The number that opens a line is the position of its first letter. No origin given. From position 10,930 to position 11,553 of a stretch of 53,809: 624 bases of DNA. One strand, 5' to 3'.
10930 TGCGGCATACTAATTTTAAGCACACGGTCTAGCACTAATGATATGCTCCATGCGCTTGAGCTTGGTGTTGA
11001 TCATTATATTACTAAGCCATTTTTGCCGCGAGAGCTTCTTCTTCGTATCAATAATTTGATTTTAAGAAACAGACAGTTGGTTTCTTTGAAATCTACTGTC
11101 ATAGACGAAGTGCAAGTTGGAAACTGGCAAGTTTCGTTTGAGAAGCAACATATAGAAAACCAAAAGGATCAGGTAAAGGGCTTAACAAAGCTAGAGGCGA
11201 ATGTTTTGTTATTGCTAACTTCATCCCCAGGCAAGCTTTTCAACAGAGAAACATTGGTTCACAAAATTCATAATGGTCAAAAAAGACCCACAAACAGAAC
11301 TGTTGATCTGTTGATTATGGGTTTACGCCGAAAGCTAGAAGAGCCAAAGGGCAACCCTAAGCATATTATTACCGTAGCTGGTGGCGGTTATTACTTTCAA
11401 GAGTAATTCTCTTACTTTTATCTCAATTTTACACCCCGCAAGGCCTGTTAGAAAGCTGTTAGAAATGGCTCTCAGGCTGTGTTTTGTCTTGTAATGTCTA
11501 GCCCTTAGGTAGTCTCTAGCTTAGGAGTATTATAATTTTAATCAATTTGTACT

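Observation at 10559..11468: Shared Pho-box-like direct repeat links the OmpR-type regulator to the TPS operon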

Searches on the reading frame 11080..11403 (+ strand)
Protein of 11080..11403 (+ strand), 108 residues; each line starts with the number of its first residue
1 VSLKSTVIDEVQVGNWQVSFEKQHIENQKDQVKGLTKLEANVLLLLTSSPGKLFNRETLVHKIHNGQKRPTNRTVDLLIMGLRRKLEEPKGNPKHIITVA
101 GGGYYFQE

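Call 53: search_solved_structures(query=window:11080-11403:+, max_evalue=0.001, show_alignments=4)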
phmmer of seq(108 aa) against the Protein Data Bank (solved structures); distinct sequences matched with E-value up to 0.001: 36.
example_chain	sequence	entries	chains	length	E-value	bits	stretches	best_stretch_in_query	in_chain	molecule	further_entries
2k4j_A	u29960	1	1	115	1.2e-08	38.3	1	31-106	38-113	Putative TRANSCRIPTIONAL REGULATOR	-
4b09_A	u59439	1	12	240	2.9e-08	37.1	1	31-106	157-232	TRANSCRIPTIONAL REGULATORY PROTEIN BAER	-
2d1v_A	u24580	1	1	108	8.3e-08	35.6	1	9-107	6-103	Transcriptional regulatory protein yycF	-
6cqg_A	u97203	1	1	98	3e-07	33.8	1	12-107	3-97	DNA-binding response regulator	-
2naz_A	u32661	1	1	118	1e-06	32.1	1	33-106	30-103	Transcriptional regulatory protein RstA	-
2jpb_A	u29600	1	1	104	1.1e-06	32.1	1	28-106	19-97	Transcriptional regulatory protein ompR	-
1opc_A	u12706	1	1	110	1.1e-06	32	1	28-106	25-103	OMPR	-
6lxl_A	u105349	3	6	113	1.3e-06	31.8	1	28-106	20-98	Transcriptional regulatory protein OmpR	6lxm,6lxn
2gwr_A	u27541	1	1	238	1.3e-06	31.8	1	24-104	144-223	DNA-binding response regulator mtrA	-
1odd_A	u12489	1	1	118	1.3e-06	31.7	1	28-106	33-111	TRANSCRIPTIONAL REGULATORY PROTEIN OMPR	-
5za3_A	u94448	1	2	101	2.5e-06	30.9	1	13-107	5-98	DNA-binding response regulator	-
2zxj_A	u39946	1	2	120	4.7e-06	30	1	25-108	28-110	Transcriptional regulatory protein walR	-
7e1d_B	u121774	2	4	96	5.3e-06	29.8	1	31-87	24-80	DNA-binding response regulator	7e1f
7e92_A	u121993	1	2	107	6e-06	29.6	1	31-87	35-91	DNA-binding response regulator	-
2hwv_A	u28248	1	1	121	6.6e-06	29.5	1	29-107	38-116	DNA-binding response regulator VicR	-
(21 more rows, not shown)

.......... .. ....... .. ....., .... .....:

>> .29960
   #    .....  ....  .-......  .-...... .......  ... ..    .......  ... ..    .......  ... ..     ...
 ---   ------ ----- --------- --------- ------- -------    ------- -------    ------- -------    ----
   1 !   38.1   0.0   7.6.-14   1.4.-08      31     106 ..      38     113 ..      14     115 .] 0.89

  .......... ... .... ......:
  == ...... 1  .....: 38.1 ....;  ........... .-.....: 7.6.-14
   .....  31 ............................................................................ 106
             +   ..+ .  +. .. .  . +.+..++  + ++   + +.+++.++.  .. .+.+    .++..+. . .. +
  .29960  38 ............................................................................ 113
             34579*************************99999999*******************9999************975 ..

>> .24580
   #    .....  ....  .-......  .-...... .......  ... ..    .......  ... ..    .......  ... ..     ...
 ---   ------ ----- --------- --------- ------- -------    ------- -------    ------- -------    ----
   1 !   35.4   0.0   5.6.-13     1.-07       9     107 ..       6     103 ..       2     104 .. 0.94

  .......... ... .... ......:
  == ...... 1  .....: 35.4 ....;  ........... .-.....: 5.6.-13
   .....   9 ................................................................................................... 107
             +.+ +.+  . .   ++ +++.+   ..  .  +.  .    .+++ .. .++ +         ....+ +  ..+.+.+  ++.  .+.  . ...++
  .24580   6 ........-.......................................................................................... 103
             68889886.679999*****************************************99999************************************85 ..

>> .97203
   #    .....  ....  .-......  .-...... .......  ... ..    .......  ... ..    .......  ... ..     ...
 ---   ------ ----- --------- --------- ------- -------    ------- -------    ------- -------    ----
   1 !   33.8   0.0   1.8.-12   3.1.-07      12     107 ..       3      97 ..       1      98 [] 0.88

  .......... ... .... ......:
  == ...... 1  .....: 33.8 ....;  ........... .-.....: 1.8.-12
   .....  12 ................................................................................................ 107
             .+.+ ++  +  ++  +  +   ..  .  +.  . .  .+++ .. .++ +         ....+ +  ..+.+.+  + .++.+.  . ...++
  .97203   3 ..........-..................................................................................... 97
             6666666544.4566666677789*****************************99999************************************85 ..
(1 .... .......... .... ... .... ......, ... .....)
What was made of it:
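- The regulator's DNA-binding domain is too divergent from any solved one to predict its specificity (call 53).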
